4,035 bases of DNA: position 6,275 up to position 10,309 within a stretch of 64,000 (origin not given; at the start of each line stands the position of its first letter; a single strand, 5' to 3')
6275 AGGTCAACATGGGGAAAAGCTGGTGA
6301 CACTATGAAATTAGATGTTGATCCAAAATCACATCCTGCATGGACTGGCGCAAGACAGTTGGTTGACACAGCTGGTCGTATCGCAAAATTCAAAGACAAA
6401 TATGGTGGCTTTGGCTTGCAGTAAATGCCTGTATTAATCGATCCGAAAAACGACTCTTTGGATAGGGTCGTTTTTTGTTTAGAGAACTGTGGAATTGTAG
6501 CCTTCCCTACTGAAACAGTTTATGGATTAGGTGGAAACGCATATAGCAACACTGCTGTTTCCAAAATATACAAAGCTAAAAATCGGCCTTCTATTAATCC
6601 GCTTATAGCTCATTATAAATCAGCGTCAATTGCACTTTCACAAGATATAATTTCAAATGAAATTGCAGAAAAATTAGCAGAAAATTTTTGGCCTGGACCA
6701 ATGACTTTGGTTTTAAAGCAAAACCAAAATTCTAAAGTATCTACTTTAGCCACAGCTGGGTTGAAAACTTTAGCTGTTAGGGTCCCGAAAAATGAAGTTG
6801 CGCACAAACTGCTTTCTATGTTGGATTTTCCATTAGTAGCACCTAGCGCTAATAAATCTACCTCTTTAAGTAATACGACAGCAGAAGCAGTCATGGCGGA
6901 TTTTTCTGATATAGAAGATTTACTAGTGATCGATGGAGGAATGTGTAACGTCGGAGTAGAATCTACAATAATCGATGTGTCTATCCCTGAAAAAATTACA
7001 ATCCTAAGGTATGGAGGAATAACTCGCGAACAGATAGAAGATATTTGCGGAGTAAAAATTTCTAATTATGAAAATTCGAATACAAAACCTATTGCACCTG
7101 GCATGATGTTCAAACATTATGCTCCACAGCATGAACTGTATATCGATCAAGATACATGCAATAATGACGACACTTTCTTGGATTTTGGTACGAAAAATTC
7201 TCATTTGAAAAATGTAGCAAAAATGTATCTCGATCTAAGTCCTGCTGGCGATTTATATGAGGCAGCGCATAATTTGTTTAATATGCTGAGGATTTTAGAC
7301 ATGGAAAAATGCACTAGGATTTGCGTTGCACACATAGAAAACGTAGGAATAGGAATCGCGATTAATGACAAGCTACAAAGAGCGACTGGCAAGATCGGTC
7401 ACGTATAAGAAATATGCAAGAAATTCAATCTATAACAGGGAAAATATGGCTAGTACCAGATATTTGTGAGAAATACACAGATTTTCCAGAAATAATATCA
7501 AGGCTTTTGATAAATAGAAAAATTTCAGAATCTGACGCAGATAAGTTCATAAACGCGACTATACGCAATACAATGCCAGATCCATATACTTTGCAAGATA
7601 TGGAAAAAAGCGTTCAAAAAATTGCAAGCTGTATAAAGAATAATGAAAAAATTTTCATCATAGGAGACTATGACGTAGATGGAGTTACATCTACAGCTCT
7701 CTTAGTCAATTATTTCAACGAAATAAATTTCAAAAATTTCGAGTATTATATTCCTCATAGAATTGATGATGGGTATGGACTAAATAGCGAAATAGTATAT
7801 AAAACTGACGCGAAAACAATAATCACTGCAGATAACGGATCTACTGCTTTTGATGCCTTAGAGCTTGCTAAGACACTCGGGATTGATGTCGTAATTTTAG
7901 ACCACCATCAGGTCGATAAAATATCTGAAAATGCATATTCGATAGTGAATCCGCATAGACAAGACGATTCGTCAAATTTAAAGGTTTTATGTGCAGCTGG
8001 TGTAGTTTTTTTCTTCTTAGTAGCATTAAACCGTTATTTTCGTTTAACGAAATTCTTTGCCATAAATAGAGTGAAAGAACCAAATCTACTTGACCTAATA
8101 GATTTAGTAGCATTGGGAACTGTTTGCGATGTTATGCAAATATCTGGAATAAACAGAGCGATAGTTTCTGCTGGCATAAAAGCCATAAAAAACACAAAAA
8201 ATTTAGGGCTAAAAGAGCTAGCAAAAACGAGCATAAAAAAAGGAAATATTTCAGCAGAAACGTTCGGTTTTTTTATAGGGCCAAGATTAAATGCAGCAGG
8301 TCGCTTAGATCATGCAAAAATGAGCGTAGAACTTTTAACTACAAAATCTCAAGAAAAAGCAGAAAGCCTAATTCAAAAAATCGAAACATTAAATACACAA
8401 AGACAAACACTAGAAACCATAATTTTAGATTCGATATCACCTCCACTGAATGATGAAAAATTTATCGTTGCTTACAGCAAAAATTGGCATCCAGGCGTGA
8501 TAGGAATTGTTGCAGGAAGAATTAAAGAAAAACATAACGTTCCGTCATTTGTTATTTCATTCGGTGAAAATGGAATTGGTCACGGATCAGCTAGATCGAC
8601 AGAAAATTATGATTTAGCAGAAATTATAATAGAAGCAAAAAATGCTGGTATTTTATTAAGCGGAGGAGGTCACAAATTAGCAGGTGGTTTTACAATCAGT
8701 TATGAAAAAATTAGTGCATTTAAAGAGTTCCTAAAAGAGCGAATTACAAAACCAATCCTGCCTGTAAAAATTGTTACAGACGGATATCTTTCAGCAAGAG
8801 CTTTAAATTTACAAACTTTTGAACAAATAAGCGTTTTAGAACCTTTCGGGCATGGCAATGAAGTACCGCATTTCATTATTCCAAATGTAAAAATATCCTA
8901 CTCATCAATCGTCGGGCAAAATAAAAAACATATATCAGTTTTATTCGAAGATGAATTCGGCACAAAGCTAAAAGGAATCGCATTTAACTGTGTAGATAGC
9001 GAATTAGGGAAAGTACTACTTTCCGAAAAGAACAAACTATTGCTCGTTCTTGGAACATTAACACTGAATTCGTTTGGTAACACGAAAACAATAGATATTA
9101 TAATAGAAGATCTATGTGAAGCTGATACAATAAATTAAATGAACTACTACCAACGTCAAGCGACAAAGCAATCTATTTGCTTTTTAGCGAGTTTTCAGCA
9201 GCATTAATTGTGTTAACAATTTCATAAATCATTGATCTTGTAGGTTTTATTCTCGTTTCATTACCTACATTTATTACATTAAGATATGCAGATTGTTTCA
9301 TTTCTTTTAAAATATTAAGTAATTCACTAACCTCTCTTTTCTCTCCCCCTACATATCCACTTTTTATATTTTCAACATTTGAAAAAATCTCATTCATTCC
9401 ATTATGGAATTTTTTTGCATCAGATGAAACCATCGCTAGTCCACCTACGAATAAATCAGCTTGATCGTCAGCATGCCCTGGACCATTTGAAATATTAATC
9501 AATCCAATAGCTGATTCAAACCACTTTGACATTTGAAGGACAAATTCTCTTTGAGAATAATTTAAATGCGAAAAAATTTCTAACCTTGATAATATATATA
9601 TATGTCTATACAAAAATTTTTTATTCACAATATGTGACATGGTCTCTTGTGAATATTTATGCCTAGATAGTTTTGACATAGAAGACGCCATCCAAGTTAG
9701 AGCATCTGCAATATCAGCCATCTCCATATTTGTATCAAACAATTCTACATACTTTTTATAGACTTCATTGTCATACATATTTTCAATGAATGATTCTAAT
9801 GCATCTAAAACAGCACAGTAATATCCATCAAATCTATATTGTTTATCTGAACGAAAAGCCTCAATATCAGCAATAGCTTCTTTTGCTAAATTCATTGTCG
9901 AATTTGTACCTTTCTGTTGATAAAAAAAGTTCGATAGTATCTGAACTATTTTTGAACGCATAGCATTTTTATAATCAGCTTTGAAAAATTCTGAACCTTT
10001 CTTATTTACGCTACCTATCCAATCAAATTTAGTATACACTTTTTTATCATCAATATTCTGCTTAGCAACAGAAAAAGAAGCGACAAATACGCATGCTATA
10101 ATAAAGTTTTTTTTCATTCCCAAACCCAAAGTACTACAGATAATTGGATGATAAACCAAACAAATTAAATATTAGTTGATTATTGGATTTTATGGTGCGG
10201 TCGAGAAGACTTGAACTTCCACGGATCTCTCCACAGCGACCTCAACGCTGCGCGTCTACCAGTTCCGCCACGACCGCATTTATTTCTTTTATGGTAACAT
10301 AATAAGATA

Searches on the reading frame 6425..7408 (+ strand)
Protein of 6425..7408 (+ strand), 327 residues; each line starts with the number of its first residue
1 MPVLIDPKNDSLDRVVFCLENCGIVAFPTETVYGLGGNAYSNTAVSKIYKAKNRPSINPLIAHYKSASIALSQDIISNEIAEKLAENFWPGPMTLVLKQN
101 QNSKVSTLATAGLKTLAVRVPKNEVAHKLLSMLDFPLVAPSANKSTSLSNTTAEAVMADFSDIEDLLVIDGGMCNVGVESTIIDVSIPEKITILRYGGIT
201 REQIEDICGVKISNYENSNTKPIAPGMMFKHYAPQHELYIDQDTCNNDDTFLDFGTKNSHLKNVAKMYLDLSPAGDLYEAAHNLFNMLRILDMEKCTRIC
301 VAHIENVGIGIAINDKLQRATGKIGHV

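Call 18: search_protein_families(library=pfam, proteins=[window:6425-7408:+], max_evalue=0.001)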
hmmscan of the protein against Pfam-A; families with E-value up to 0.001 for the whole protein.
window:6425-7408:+ (327 aa): 2 families
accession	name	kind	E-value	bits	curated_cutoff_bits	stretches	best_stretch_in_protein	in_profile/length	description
PF01300.24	Sua5_yciO_yrdC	-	1.8e-49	168.1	25.1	1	20-197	4-178/178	Telomere recombination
PF03481.19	Sua5_C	-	6.4e-23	82.2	22.9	1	199-322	1-136/136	Threonylcarbamoyl-AMP synthase, C-terminal domain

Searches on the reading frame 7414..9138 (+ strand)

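Call 88: search_protein_families(library=pfam, proteins=[window:7414-9138:+], max_evalue=0.001)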
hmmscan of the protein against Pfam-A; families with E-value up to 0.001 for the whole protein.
window:7414-9138:+ (574 aa): 4 families
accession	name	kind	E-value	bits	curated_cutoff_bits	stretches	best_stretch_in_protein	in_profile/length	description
PF01368.27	DHH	-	4.6e-25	88.8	28.1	1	79-235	1-124/125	DHH family, N-terminal domain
PF17768.7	RecJ_OB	-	6.8e-21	74.8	27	1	455-566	1-107/107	RecJ OB domain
PF02272.25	DHHA1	-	6e-17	62.4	25.9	1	348-445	2-101/102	DHHA1 domain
PF12768.13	Rax2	-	0.00086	19.2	28.8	0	511-558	166-213/254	Rax2 C-terminal beta propeller domain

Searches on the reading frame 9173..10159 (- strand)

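Call 4: search_protein_families(library=pfam, proteins=[window:9173-10159:-], max_evalue=0.1)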
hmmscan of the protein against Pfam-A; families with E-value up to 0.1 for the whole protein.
window:9173-10159:- (328 aa): 0 families

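Call 5: search_protein_families(library=ncbifam, proteins=[window:9173-10159:-], max_evalue=0.1)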
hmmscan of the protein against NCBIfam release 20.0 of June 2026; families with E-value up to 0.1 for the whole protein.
window:9173-10159:- (328 aa): 1 family
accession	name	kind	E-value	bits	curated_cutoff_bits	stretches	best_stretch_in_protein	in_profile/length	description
NF008429.0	PRK11267.1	equivalog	0.073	13.1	216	0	276-303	111-138/141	TonB system transport protein ExbD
